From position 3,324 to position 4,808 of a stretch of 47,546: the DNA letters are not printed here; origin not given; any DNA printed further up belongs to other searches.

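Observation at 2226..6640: TRAP transporter with an amidinotransferase-superfamily enzyme inserted between dctP and dctQM (cassette 1 of 2)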

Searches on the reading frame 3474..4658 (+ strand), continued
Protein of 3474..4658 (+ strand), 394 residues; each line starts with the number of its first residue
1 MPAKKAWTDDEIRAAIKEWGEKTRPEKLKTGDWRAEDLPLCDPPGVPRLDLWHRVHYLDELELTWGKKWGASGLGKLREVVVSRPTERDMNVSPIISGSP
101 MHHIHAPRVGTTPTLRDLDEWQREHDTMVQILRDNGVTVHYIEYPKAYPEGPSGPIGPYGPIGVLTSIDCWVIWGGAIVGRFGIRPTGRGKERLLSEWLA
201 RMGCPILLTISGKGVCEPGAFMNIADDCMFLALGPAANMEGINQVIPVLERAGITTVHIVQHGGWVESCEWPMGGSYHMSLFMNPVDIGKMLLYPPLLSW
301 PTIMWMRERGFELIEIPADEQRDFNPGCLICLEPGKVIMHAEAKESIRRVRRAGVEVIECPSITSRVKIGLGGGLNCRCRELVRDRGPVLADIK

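Call 23: find_encoding_contigs(protein=P0011, flank=8000, max_places=3)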
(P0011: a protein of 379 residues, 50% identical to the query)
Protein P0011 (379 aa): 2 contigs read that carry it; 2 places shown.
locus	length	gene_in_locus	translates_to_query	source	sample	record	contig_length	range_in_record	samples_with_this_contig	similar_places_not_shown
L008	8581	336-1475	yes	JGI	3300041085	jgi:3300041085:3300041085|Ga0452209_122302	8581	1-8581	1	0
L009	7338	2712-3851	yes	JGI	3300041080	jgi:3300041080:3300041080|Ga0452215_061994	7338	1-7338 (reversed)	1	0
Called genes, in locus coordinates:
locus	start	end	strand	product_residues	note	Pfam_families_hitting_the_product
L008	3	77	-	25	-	?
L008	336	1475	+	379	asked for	PF19420:DDAH_eukar (faint), PF02274:ADI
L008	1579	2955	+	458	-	PF03972:MmgE_PrpD_N, PF19305:MmgE_PrpD_C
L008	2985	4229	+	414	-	PF01546:Peptidase_M20, PF07687:M20_dimer (weak)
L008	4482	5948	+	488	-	PF00496:SBP_bac_5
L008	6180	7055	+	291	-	PF19300:BPD_transp_1_N (faint), PF00528:BPD_transp_1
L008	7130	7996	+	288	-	PF12911:OppC_N (weak), PF00528:BPD_transp_1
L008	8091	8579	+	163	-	?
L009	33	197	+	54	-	PF01799:Fer2_2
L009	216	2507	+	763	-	PF01315:Ald_Xan_dh_C, PF02738:MoCoBD_1, PF20256:MoCoBD_2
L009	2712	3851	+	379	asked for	PF19420:DDAH_eukar (faint), PF02274:ADI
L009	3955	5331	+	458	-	PF03972:MmgE_PrpD_N, PF19305:MmgE_PrpD_C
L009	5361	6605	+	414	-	PF01546:Peptidase_M20, PF07687:M20_dimer (weak)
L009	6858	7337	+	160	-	?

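Call 24: find_encoding_contigs(protein=P0021, flank=8000, max_places=2)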
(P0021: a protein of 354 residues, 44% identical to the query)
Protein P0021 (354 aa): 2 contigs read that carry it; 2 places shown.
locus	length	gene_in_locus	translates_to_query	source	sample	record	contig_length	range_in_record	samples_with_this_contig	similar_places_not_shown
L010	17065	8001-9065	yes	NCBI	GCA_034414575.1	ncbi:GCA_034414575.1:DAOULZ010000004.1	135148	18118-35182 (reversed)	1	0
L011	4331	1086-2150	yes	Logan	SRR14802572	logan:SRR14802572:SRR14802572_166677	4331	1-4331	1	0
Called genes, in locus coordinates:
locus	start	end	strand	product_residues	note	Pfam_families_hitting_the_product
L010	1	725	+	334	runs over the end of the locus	PF03462:PCRF, PF00472:RF-1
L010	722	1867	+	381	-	PF13485:Peptidase_MA_2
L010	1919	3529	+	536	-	PF00496:SBP_bac_5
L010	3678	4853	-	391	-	PF14657:Arm-DNA-bind_4 (weak), PF14659:Phage_int_SAM_3, PF00589:Phage_integrase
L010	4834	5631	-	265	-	-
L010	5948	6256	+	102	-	-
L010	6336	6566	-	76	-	-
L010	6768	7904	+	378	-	-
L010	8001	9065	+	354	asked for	PF02274:ADI (weak)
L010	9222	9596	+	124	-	PF05973:Gp49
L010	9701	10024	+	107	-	PF13744:HTH_37 (weak), PF01381:HTH_3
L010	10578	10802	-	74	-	-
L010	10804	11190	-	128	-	-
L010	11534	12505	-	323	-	PF13531:SBP_bac_11, PF01547:SBP_bac_1 (weak)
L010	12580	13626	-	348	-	PF00005:ABC_tran, PF02463:SMC_N (faint), PF13304:AAA_21 (faint), PF08402:TOBE_2 (faint), PF03459:TOBE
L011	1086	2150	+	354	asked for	PF02274:ADI (weak)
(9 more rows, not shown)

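Call 27: find_related_loci(query=A2, collection=genome_contigs, flank=10000)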
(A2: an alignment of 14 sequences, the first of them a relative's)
Query A2 (394 aa) in genome_contigs; peptide patterns used: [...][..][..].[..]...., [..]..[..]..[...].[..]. (x = any residue, [..] = any of these).
48 stretches matched a pattern; 6 encode a relative of the query (tblastn E <= 1e-3); 6 distinct loci.
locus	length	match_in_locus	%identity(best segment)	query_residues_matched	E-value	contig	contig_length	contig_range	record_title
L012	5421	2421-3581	64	1-394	2e-178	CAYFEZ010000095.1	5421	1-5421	MAG TPA_asm: uncultured Dehalococcoidales bacterium isolate ERP003628_co1_197 genome assembly, contig: NODE_14019_length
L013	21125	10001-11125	51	2-394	2e-125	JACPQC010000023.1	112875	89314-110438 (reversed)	MAG: Chloroflexi bacterium isolate NC_groundwater_643_Ag_B-0.1um_59_166 B_1_S1_Biohub_coassembly_k141_3949289, whole gen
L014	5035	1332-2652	53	7-394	5e-126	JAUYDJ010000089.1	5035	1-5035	MAG: Chloroflexota bacterium isolate C20_metabat.bin.21 C20_k141_638084, whole genome shotgun sequence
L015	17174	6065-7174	49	7-394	1e-118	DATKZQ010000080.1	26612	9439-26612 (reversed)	MAG TPA_asm: Desulfatiglandales bacterium isolate SMAG_U14249 k141_3731754, whole genome shotgun sequence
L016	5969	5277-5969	52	3-248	8e-75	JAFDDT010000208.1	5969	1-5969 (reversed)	MAG: Deltaproteobacteria bacterium isolate Meg19_1012_Bin_230 Meg19_1012_Bin_230_scaffold_58009, whole genome shotgun se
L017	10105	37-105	65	372-394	1e-4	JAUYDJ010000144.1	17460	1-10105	MAG: Chloroflexota bacterium isolate C20_metabat.bin.21 C20_k141_384168, whole genome shotgun sequence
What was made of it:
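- Tried and rejected: Only 6 loci were found (call 27).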

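Call 31: search_protein_families(library=pfam, proteins=[L015:309-1898:+, L015:1975-3171:+, L015:3195-4220:+, L015:4230-5063:+, L015:7545-8018:+, L015:8022-9647:+, L014:2800-3960:+, L014:3999-4526:+, L016:3972-5171:+, L016:3246-3941:+], max_evalue=0.001)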
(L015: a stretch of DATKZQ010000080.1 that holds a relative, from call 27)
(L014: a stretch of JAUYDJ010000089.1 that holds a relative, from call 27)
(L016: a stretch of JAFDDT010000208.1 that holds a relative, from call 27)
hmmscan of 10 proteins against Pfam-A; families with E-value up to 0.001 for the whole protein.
L015:309-1898:+ (529 aa): 1 family
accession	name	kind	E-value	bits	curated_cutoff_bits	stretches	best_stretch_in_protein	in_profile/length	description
PF00496.27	SBP_bac_5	-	8.6e-73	246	32.4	1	97-444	2-364/368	Bacterial extracellular solute-binding proteins, family 5 Middle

L015:1975-3171:+ (398 aa): 2 families
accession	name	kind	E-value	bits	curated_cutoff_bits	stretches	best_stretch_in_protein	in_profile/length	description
PF00557.29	Peptidase_M24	-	1.6e-16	61.2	23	1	174-364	2-190/208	Metallopeptidase family M24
PF01321.24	Creatinase_N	-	3.7e-14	53.8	22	1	27-166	1-128/128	Creatinase/Prolidase N-terminal domain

L015:3195-4220:+ (341 aa): 2 families
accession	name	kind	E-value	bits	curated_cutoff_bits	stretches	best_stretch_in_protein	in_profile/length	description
PF00528.27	BPD_transp_1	-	7.2e-30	104.5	26.4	1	140-337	2-182/184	Binding-protein-dependent transport system inner membrane component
PF19300.4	BPD_transp_1_N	-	1.5e-08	35.2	23.8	1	30-102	4-76/114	Binding-prot-dependent transport system membrane comp, N-term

L015:4230-5063:+ (277 aa): 1 family
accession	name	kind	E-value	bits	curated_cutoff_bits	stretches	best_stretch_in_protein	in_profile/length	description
PF00528.27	BPD_transp_1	-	2e-27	96.5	26.4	1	92-268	1-176/184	Binding-protein-dependent transport system inner membrane component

L015:7545-8018:+ (157 aa): 1 family
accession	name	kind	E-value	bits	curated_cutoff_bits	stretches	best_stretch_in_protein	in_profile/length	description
PF00528.27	BPD_transp_1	-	1.6e-10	41.5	26.4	1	21-109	59-151/184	Binding-protein-dependent transport system inner membrane component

L015:8022-9647:+ (541 aa): 12 families
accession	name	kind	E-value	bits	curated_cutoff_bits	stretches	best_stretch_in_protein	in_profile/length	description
PF00005.33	ABC_tran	-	4.9e-55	186.3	25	2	293-443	1-135/137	ABC transporter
PF08352.17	oligo_HPY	-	3.7e-12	46.9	27.1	1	496-528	1-33/65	Oligopeptide/dipeptide transporter, C-terminal region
PF02463.25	SMC_N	-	4.4e-11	43.1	40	1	304-488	25-210/220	RecF/RecN/SMC N terminal domain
PF13304.12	AAA_21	-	8.2e-09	36.4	27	0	150-220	231-303/304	AAA domain, putative AbiEii toxin, Type IV TA system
PF13555.12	AAA_29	-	2.4e-07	30.8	27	0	299-329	18-48/61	P-loop containing region of AAA domain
PF13191.12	AAA_16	-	5.8e-07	30.6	32.6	0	299-324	18-45/167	AAA ATPase domain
PF13401.12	AAA_22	-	1.7e-06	28.8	27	1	303-471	5-119/130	AAA domain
PF03193.22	RsgA_GTPase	-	5.6e-06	26.7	30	0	277-325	84-128/174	RsgA GTPase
PF20703.3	nSTAND1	-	1.8e-05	25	27.1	1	284-334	14-61/379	Novel STAND NTPase 1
PF13481.12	AAA_25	-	6e-05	23.2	27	0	287-320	20-50/195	AAA domain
PF05621.17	TniB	-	6.8e-05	22.8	22.4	0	148-232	93-179/189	Bacterial TniB protein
PF01078.27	Mg_chelatase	-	0.00047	20.1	20.3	0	299-337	18-56/207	Magnesium chelatase, subunit ChlI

L014:2800-3960:+ (386 aa): 1 family
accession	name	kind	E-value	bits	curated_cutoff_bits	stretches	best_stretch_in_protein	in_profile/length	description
PF03480.18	DctP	-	4e-24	85.9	23.4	1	85-339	17-267/286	Bacterial extracellular solute-binding protein, family 7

L014:3999-4526:+ (175 aa): 1 family
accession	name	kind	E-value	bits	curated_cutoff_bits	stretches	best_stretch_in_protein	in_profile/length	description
PF04290.18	DctQ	-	3.5e-27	95.3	28.3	1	34-166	1-131/132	Tripartite ATP-independent periplasmic transporters, DctQ component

L016:3972-5171:+ (399 aa): 7 families
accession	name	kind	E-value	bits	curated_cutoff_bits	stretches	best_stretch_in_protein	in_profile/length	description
PF01180.27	DHO_dh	-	3.3e-35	122.2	27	1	4-308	2-291/291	Dihydroorotate dehydrogenase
PF01207.24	Dus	-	3.7e-12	46.4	20.4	1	118-262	60-189/311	Dihydrouridine synthase (Dus)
PF00037.32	Fer4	-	5.8e-09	35.9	21.1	1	342-363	2-23/24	4Fe-4S binding domain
PF14697.11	Fer4_21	-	1.4e-06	28.7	35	1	341-392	1-59/59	4Fe-4S dicluster domain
PF12838.12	Fer4_7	-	4.8e-05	24.2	27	0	348-389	2-52/52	4Fe-4S dicluster domain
PF25160.1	LdpA_Fe-S-bd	-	7e-05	23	27.6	1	352-393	7-46/49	LdpA Fe-S cluster-binding domain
PF13237.11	Fer4_10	-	0.00016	21.9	25.5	1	341-386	2-53/53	4Fe-4S dicluster domain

L016:3246-3941:+ (231 aa): 1 family
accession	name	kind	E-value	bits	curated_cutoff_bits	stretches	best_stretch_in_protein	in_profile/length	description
PF11010.13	DUF2848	-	4.5e-59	199.8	23.4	1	27-222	1-194/194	Protein of unknown function (DUF2848)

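Call 35: search_protein_families(library=pfam, proteins=[L006:405-2156:-, L006:3671-5419:-, L013:11152-12738:+], max_evalue=0.0001)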
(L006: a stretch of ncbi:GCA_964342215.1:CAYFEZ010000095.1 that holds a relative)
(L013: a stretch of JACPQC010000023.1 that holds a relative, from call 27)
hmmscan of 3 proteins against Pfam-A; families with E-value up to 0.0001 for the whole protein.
L006:405-2156:- (583 aa): 6 families
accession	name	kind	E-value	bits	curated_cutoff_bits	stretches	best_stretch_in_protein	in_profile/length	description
PF00890.30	FAD_binding_2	-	1.9e-39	136.5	20.4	1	12-382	1-411/414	FAD binding domain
PF02910.25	Succ_DH_flav_C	-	4e-15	56.4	20.8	1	440-554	6-125/130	Fumarate reductase flavoprotein C-term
PF01266.30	DAO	-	1.1e-10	42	27.9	1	12-235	1-251/353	FAD dependent oxidoreductase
PF07992.20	Pyr_redox_2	-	4.1e-07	30.2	26.1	0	12-206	2-121/291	Pyridine nucleotide-disulphide oxidoreductase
PF03486.20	HI0933_like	-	7.7e-07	29.2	50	1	12-392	2-243/244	HI0933-like protein Rossmann domain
PF12831.13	FAD_oxidored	-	5.3e-06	26.4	27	1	12-194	1-145/416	FAD dependent oxidoreductase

L006:3671-5419:- (582 aa): 1 family
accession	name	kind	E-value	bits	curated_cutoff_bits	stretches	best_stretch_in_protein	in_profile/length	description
PF06808.19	DctM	-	1.5e-56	192.4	23.8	1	67-506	5-412/413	Tripartite ATP-independent periplasmic transporter, DctM component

L013:11152-12738:+ (529 aa): 3 families
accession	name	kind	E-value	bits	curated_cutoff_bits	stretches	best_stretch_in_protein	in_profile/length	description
PF01977.22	UbiD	-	2e-57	194.1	23.3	1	112-308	7-201/206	3-octaprenyl-4-hydroxybenzoate carboxy-lyase Rift-related domain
PF20696.2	UbiD_C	-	5.6e-20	72.1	24.2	1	324-453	7-127/127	3-octaprenyl-4-hydroxybenzoate carboxy-lyase C-terminal domain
PF20695.2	UbiD_N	-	1.9e-06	28.3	24.3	1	12-100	1-77/78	3-octaprenyl-4-hydroxybenzoate carboxy-lyase N-terminal domain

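Call 37: find_encoding_contigs(protein=P0097, flank=7000, max_places=2)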
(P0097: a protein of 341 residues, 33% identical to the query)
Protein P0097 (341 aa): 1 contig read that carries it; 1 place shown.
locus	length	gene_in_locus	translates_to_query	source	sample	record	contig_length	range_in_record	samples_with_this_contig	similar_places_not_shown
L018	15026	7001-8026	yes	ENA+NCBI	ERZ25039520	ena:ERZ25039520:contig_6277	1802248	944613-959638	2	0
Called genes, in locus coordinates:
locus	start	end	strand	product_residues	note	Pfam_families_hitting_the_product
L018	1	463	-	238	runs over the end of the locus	PF10851:DUF2652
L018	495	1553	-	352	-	PF00817:IMS, PF21999:IMS_HHH_1 (weak), PF11799:IMS_C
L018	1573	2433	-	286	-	PF00892:EamA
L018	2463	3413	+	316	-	PF02558:ApbA, PF08546:ApbA_C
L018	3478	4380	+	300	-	PF02558:ApbA, PF08546:ApbA_C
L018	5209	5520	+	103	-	PF00557:Peptidase_M24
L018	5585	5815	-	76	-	-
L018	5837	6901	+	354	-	PF00296:Bac_luciferase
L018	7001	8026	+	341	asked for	PF19420:DDAH_eukar (faint), PF02274:ADI (weak)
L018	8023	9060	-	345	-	PF02653:BPD_transp_2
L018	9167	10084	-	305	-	PF02653:BPD_transp_2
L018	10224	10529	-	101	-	PF00005:ABC_tran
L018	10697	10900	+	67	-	-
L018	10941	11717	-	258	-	PF00005:ABC_tran, PF12399:BCA_ABC_TP_C (weak)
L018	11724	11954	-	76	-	-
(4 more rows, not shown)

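Call 38: find_encoding_contigs(protein=P0056, flank=7000, max_places=2)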
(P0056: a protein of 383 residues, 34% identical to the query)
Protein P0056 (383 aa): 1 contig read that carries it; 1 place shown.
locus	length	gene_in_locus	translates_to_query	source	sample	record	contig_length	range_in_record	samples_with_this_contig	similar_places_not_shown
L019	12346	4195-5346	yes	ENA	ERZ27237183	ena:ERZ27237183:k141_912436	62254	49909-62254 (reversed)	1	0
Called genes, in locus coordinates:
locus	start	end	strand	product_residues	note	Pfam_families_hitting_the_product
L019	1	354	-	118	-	?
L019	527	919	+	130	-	PF01475:FUR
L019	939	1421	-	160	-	PF10027:DUF2269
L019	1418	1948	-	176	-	-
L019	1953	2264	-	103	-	PF04343:DUF488, PF22751:DUF488-N3a, PF22752:DUF488-N3i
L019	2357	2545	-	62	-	-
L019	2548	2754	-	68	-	-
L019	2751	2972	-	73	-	PF10006:DUF2249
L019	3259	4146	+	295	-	-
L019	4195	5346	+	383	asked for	PF02274:ADI (weak)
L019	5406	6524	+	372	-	PF00795:CN_hydrolase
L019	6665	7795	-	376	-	PF00356:LacI, PF00532:Peripla_BP_1, PF13407:Peripla_BP_4, PF13377:Peripla_BP_3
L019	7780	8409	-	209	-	PF02627:CMD (weak)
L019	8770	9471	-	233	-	-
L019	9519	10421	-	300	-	PF03473:MOSC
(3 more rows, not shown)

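Call 39: find_encoding_contigs(protein=P0025, flank=7000, max_places=2)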
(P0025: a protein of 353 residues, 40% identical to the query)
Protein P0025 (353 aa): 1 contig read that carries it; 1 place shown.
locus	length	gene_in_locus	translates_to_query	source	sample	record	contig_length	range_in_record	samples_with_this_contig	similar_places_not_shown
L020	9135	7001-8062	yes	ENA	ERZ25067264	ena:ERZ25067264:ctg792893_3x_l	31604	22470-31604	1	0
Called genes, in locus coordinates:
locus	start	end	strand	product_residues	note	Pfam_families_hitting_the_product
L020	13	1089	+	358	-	PF00296:Bac_luciferase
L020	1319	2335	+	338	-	PF00296:Bac_luciferase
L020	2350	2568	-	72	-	-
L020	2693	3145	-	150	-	PF10604:Polyketide_cyc2 (weak), PF06240:COXG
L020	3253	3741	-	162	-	PF00111:Fer2, PF13085:Fer2_3 (weak), PF01799:Fer2_2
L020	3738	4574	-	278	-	PF00941:FAD_binding_5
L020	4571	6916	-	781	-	PF01315:Ald_Xan_dh_C, PF02738:MoCoBD_1, PF20256:MoCoBD_2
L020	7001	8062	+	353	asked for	PF19420:DDAH_eukar, PF02274:ADI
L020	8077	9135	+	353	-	?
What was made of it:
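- Xanthine-dehydrogenase-type Mo hydroxylases lie beside relatives in L009 and L020 (calls 23, 39).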

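Call 48: predict_structure(alignment_id=A1)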
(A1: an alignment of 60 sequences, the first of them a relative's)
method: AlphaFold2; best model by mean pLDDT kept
length: 394 residues; sequences in the alignment: 60
mean_pLDDT: 92.4   pTM: 0.91
mean pLDDT of the five models: 92.4, 90.8, 90.6, 90.3, 90.0
residues with pLDDT >= 90: 308; 70-90: 69; 50-70: 17; < 50: 0
segments of 3 or more residues with pLDDT < 50: none
pLDDT, mean of each block of 10 residues (from residue 1): 84 97 96 95 94 95 95 98 91 71 74 91 97 99 78 80 88 97 89 95 97 95 98 96 98 97 85 86 97 96 98 97 94 98 98 99 87 84 98 92
secondary structure, 60 per line:
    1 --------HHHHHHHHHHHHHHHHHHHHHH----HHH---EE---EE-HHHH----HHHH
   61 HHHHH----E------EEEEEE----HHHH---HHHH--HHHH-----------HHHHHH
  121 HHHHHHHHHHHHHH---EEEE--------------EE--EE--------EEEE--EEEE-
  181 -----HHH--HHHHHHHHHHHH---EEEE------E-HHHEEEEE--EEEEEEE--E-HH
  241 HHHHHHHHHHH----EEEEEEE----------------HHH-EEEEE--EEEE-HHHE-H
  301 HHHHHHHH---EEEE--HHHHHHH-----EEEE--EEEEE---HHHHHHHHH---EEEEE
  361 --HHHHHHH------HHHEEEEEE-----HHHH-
elements in order: H9-30 H49-52 H57-65 E77-82 H87-90 H94-97 H100-103 H115-134 E138-141 E170-173 E176-179 H191-202 E206-209 E221-225 E228-234 H239-251 E256-262 E283-287 E290-293 H300-308 E312-315 H318-324 E330-333 E336-340 H344-352 E356-360 H363-369 E379-384 H390-393
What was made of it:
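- On GME (pentein) superfamily, Pfam clan CL0197 / PF02274: AF2 model pLDDT 92.4, pTM 0.91 (call 48).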
